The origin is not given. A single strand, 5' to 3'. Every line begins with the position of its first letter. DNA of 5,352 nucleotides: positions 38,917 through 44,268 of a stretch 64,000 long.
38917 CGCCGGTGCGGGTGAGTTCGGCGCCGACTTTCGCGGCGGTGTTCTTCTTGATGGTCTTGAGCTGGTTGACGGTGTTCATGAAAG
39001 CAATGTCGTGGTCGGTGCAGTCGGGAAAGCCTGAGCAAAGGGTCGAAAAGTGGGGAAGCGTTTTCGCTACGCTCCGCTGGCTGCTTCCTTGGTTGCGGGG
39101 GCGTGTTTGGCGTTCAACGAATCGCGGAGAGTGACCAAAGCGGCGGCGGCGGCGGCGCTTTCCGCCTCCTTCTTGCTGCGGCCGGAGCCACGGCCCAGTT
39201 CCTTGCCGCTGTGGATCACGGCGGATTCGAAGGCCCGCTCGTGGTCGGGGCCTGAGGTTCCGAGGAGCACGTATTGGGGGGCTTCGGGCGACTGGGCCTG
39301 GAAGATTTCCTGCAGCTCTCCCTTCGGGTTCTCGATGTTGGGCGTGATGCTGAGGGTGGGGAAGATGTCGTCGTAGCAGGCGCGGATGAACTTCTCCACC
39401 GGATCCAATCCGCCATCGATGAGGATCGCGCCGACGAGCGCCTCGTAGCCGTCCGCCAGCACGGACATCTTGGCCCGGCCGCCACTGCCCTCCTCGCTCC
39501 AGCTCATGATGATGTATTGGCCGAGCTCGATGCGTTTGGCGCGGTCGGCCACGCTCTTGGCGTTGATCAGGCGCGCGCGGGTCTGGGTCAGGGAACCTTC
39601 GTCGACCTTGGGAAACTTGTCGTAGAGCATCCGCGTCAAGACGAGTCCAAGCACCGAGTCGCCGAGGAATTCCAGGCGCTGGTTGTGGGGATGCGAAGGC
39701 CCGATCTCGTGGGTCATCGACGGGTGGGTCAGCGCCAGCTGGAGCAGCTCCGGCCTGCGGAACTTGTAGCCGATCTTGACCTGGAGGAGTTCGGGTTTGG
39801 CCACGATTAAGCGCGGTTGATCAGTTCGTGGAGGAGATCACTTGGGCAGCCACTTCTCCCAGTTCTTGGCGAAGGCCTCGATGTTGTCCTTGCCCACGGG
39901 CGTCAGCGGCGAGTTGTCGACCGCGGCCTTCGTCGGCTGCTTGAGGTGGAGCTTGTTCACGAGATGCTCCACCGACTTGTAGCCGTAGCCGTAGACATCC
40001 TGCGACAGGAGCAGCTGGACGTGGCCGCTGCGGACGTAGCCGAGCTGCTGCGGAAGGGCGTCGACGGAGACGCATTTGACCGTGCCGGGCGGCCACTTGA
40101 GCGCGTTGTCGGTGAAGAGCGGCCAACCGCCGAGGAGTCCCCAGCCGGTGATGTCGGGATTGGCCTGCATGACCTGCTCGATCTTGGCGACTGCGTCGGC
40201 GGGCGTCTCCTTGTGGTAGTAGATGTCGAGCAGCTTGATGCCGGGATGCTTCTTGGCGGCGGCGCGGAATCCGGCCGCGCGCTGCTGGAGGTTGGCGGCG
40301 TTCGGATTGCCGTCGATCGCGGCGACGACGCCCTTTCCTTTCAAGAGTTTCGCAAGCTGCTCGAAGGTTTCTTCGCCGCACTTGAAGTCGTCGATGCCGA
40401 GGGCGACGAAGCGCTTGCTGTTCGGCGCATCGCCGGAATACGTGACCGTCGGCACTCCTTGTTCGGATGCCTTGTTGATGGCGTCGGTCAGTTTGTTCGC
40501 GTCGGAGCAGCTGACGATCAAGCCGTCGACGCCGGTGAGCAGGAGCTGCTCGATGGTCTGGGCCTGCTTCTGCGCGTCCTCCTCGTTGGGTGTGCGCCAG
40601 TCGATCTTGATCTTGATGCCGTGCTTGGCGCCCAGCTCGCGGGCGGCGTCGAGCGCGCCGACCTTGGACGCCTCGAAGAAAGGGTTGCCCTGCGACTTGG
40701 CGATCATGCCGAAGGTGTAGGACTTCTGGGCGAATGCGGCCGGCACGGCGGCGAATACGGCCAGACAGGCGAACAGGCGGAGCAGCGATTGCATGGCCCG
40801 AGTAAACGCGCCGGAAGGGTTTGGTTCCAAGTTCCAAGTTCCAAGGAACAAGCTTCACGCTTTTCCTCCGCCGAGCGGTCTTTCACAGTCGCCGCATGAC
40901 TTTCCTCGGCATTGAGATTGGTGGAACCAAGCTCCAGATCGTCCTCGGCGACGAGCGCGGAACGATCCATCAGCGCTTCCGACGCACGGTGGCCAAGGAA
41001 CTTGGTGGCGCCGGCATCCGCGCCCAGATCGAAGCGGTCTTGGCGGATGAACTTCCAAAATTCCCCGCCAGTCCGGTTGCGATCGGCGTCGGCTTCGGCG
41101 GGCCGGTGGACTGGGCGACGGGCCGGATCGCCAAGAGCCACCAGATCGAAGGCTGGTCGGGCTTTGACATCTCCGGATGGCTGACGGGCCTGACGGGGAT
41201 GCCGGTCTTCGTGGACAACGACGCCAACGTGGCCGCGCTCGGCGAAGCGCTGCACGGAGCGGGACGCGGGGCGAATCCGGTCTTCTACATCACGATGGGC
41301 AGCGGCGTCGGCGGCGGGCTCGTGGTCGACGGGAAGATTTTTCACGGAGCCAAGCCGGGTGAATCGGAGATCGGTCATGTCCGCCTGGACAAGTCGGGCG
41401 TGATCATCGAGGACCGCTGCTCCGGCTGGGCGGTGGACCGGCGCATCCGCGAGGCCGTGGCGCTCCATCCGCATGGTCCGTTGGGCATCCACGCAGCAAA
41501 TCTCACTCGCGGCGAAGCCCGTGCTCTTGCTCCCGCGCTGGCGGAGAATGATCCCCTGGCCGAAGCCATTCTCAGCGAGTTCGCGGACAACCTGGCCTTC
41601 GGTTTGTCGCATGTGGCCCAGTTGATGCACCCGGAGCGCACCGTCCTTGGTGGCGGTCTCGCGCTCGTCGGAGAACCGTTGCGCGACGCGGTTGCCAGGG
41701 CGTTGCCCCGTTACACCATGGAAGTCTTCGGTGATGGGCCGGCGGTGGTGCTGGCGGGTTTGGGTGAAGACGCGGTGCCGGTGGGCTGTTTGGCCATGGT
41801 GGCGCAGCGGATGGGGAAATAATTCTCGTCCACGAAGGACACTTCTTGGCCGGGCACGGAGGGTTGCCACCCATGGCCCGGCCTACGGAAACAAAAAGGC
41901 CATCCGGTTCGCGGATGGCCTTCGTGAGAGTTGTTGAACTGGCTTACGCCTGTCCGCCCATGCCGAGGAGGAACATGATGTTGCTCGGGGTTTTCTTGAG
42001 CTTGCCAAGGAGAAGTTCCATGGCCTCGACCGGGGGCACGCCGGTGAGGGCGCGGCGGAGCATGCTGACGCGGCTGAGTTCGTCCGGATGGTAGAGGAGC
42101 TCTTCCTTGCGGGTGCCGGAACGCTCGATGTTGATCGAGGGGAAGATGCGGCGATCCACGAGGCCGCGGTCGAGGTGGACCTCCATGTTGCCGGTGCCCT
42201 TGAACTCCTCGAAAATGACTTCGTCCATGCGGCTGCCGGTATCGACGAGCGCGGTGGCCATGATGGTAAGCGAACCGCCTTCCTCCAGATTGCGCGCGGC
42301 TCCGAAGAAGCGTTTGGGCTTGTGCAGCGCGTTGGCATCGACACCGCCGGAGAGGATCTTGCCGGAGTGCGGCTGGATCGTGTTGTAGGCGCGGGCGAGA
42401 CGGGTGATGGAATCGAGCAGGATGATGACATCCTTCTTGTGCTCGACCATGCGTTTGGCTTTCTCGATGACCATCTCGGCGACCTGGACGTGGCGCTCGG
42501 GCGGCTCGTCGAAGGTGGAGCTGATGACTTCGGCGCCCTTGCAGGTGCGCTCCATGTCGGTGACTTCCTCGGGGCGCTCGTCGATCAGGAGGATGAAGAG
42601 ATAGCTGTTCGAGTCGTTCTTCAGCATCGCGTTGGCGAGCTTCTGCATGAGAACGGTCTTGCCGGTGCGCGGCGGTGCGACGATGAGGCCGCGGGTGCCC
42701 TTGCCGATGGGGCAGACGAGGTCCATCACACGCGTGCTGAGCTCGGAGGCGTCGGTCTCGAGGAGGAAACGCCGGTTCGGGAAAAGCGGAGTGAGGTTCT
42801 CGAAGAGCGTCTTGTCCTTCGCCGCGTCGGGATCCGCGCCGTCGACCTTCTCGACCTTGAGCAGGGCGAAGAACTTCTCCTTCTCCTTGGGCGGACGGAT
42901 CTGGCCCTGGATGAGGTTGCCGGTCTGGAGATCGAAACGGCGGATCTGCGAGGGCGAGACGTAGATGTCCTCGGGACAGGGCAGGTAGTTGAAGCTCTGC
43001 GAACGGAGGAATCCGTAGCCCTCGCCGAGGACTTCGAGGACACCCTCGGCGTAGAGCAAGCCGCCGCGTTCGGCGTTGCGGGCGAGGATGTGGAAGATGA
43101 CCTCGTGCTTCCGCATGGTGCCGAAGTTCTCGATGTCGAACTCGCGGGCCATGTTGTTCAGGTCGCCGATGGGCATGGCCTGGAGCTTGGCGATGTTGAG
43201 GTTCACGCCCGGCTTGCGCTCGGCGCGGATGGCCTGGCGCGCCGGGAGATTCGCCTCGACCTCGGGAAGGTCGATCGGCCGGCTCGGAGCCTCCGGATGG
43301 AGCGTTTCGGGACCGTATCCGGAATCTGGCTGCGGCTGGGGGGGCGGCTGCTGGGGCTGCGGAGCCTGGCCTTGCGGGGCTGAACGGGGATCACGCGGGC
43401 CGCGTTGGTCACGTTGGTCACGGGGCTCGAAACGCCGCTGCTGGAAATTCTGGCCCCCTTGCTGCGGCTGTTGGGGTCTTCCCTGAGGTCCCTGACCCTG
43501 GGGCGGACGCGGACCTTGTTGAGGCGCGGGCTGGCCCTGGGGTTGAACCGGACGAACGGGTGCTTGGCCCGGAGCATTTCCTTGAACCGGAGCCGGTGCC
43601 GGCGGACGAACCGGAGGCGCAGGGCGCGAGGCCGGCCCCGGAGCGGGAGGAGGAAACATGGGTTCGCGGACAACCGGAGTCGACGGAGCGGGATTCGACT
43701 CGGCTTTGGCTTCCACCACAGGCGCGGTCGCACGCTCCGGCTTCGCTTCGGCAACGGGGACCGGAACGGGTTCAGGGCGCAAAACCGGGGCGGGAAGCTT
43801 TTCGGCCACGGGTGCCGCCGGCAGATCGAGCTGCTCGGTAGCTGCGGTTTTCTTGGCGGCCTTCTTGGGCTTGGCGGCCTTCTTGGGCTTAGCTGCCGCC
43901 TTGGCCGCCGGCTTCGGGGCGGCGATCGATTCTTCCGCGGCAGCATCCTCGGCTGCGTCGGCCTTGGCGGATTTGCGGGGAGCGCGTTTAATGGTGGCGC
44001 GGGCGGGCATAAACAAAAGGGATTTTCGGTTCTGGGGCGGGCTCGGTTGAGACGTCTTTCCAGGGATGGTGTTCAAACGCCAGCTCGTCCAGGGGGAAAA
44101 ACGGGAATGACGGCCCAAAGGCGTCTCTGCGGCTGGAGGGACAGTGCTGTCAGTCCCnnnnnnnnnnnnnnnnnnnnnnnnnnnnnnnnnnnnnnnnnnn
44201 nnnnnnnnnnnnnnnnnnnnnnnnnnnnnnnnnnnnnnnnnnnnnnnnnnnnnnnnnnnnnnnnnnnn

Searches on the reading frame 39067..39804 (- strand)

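Call 15: search_protein_families(library=pfam, proteins=[window:39067-39804:-], max_evalue=0.001)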
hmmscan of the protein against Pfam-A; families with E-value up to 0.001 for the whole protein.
window:39067-39804:- (245 aa): 3 families
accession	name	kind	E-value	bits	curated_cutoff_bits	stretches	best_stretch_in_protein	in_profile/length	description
PF14622.11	Ribonucleas_3_3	-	1.3e-31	109.9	35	1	18-142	2-122/128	Ribonuclease-III-like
PF00636.31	Ribonuclease_3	-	6.9e-22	78.6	27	1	42-132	1-102/102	Ribonuclease III domain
PF00035.32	dsrm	-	1.6e-14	54.7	23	1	160-223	1-63/66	Double-stranded RNA binding motif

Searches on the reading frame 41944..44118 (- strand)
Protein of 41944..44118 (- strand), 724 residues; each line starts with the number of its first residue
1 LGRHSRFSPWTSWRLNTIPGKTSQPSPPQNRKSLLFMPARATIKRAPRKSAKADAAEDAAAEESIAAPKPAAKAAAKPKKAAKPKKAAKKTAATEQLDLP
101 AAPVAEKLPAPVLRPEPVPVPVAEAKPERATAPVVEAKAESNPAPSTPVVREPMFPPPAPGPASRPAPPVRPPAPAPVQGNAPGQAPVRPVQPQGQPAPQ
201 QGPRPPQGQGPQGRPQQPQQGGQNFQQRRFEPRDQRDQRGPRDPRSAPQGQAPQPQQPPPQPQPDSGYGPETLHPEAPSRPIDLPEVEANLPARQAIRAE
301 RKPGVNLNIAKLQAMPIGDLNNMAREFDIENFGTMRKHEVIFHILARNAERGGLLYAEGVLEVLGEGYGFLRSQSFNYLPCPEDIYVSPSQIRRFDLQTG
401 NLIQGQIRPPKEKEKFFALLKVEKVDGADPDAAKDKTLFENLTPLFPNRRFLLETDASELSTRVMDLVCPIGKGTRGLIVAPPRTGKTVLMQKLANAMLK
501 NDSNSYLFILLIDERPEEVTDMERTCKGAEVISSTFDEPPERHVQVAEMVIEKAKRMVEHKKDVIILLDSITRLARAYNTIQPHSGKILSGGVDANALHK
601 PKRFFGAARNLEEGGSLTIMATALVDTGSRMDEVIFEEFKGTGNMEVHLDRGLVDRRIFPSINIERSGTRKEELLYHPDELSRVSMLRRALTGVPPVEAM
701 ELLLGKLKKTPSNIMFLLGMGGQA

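Call 15: search_protein_families(library=pfam, proteins=[window:41944-44118:-], max_evalue=0.001)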
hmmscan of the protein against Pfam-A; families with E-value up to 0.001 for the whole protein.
window:41944-44118:- (724 aa): 4 families
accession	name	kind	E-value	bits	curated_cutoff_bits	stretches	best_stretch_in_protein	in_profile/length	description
PF07497.18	Rho_RNA_bind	-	2.8e-31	107.6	27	1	358-431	2-73/73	Rho termination factor, RNA-binding domain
PF00006.31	ATP-synt_ab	-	6.2e-25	88.5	29.5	1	462-667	2-211/213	ATP synthase alpha/beta family, nucleotide-binding domain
PF07498.18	Rho_N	-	7.6e-13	48.6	24.9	1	312-353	2-43/43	Rho termination factor, N-terminal domain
PF05729.18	NACHT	-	0.00026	21.3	26.7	1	486-580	12-99/167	NACHT domain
